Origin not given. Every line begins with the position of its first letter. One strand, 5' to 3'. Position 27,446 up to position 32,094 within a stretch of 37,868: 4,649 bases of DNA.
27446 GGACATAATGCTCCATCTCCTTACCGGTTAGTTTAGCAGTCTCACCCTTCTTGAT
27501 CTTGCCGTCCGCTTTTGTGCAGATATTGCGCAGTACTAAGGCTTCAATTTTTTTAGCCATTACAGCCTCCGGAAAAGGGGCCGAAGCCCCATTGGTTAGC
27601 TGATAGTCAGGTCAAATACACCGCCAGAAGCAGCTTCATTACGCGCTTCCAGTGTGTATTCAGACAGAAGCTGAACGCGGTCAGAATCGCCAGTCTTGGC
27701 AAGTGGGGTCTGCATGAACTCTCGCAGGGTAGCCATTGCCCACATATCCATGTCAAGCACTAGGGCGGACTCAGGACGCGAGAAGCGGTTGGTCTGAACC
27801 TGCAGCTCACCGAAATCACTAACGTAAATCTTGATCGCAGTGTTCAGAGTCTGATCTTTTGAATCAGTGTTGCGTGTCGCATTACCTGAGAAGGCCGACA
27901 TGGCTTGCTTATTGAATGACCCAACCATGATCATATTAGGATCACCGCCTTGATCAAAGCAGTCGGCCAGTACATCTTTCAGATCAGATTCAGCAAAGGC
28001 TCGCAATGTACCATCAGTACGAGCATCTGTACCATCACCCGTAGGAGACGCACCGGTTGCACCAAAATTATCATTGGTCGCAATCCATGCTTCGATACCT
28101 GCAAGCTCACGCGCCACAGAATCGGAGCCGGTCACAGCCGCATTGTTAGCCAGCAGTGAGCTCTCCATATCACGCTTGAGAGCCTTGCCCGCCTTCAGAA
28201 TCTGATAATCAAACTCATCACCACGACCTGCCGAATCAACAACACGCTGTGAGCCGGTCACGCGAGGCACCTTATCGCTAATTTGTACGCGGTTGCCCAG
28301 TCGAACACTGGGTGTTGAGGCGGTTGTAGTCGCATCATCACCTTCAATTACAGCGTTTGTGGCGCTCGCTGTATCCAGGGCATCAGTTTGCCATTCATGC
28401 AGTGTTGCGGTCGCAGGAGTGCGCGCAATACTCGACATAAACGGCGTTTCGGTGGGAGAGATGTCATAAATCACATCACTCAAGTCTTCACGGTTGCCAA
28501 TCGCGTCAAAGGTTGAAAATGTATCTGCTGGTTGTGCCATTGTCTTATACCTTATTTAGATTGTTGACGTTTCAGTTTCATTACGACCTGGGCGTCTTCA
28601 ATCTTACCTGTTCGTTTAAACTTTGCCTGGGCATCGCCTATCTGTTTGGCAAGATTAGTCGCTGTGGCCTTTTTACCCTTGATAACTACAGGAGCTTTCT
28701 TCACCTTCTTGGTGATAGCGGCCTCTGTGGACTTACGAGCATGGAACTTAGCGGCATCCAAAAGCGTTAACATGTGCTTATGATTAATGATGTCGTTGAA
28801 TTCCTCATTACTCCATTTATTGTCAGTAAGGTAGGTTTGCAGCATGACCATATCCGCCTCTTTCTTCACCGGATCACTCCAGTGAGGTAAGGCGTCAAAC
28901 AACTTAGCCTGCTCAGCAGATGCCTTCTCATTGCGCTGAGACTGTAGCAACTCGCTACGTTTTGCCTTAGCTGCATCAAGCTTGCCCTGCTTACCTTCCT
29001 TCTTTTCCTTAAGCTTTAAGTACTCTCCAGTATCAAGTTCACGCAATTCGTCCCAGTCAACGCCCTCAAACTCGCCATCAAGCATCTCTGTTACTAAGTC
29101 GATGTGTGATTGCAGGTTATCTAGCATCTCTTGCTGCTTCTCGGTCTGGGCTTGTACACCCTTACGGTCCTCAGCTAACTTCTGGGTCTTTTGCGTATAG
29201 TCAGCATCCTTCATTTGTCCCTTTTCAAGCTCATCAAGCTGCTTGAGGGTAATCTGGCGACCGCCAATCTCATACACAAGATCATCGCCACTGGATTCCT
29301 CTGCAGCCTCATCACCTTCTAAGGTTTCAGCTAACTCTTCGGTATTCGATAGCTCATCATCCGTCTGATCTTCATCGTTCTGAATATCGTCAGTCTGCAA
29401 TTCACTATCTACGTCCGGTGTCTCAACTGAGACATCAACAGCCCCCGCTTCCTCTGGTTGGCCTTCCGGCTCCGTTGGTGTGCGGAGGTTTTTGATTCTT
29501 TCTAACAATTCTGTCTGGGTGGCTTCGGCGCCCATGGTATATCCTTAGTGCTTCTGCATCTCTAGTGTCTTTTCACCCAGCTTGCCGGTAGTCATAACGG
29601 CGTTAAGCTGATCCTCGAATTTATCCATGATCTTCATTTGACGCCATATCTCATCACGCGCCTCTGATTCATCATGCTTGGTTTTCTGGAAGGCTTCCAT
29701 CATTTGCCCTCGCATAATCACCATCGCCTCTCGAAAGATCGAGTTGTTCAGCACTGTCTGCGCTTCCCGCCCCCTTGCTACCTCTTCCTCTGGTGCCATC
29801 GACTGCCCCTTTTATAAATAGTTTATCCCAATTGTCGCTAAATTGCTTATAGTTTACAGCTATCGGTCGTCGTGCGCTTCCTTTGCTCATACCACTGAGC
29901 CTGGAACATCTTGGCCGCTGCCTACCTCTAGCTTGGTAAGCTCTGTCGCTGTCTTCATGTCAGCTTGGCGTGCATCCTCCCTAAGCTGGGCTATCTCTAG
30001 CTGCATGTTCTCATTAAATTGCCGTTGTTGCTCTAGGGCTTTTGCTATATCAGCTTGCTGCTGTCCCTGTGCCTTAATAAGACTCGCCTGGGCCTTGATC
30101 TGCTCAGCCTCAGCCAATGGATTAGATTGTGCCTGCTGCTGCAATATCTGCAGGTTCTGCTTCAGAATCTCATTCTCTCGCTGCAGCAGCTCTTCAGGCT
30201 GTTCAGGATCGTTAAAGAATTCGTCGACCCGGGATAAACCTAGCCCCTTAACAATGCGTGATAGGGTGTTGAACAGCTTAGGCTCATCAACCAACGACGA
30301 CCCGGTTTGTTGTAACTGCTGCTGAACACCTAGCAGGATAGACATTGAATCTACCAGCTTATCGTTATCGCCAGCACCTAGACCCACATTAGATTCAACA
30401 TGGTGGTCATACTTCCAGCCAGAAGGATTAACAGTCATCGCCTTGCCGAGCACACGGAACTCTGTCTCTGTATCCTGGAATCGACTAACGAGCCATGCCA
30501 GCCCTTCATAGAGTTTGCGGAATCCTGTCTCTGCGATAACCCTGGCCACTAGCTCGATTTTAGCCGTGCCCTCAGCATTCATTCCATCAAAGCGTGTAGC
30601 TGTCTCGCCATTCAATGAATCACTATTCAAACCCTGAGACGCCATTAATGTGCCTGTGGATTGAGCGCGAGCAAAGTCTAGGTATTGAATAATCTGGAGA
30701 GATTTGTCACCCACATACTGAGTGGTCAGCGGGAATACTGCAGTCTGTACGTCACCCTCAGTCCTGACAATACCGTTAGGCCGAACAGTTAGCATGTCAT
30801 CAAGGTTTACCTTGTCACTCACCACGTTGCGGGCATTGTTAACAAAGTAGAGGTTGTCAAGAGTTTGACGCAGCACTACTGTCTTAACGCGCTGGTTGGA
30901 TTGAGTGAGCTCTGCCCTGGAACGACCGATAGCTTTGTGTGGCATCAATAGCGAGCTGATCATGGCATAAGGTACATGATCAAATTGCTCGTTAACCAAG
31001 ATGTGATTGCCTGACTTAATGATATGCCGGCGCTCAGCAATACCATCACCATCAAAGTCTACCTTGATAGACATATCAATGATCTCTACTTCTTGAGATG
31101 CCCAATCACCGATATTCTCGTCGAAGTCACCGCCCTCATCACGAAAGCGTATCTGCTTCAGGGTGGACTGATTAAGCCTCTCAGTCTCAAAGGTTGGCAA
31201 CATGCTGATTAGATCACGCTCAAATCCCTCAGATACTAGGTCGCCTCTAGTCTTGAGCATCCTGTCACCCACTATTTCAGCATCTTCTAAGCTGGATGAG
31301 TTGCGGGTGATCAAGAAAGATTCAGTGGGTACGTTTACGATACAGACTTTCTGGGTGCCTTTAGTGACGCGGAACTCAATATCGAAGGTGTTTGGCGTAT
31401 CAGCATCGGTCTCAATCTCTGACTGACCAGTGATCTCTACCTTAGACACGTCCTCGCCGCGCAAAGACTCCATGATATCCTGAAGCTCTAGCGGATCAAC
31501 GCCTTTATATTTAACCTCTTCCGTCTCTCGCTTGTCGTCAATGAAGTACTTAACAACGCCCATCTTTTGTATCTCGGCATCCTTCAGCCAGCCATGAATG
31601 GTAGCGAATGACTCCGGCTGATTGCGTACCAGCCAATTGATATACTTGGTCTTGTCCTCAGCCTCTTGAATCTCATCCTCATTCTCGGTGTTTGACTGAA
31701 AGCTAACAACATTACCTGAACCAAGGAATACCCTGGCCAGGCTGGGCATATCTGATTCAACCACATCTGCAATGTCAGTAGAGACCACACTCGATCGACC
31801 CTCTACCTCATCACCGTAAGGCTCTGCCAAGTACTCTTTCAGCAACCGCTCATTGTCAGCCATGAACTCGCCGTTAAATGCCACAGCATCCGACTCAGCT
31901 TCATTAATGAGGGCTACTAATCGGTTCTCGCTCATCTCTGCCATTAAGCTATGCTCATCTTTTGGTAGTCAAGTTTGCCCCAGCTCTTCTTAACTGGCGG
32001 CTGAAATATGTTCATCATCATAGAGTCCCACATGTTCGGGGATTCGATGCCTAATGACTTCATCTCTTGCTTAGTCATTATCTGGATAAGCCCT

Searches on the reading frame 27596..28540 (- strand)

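Call 26: search_protein_families(library=phrogs, proteins=[window:27596-28540:-], max_evalue=0.001)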
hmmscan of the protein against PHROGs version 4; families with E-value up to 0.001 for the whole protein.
window:27596-28540:- (314 aa): 1 family
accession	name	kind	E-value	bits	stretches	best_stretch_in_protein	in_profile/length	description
phrog_1328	-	head and packaging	1.2e-100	339.3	1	1-312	3-307/583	major head protein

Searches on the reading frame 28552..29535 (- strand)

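Call 26: search_protein_families(library=phrogs, proteins=[window:28552-29535:-], max_evalue=0.001)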
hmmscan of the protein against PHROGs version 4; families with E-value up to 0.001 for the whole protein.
window:28552-29535:- (327 aa): 1 family
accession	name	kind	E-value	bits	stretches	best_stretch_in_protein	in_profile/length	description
phrog_3927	-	head and packaging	1.4e-31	111.2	1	29-315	39-334/342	head scaffolding protein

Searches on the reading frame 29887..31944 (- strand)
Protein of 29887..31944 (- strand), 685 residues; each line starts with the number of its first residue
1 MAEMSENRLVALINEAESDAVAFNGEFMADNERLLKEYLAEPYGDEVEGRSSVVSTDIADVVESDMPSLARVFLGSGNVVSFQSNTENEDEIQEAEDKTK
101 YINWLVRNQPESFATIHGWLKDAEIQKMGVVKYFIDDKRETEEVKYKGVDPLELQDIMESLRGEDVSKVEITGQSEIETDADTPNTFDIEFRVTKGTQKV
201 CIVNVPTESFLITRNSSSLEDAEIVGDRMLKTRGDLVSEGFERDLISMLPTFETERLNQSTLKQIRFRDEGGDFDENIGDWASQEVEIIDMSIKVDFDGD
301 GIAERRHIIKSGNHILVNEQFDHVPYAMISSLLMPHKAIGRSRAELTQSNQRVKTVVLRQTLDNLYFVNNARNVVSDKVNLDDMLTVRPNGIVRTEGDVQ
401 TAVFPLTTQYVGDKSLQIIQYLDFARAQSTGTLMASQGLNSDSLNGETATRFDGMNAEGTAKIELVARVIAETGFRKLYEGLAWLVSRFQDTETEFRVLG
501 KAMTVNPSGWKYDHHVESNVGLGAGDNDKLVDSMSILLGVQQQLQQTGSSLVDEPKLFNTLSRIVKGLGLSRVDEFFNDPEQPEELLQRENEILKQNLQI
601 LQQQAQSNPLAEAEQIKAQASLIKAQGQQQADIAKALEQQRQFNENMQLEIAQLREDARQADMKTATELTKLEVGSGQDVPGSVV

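Call 26: search_protein_families(library=phrogs, proteins=[window:29887-31944:-], max_evalue=0.001)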
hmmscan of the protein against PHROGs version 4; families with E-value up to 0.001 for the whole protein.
window:29887-31944:- (685 aa): 2 families
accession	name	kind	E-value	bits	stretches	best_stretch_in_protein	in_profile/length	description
phrog_1216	-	head and packaging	2e-110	371.4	1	2-671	9-676/714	portal protein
phrog_332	-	connector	2e-07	30.7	1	197-621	152-546/560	head-tail adaptor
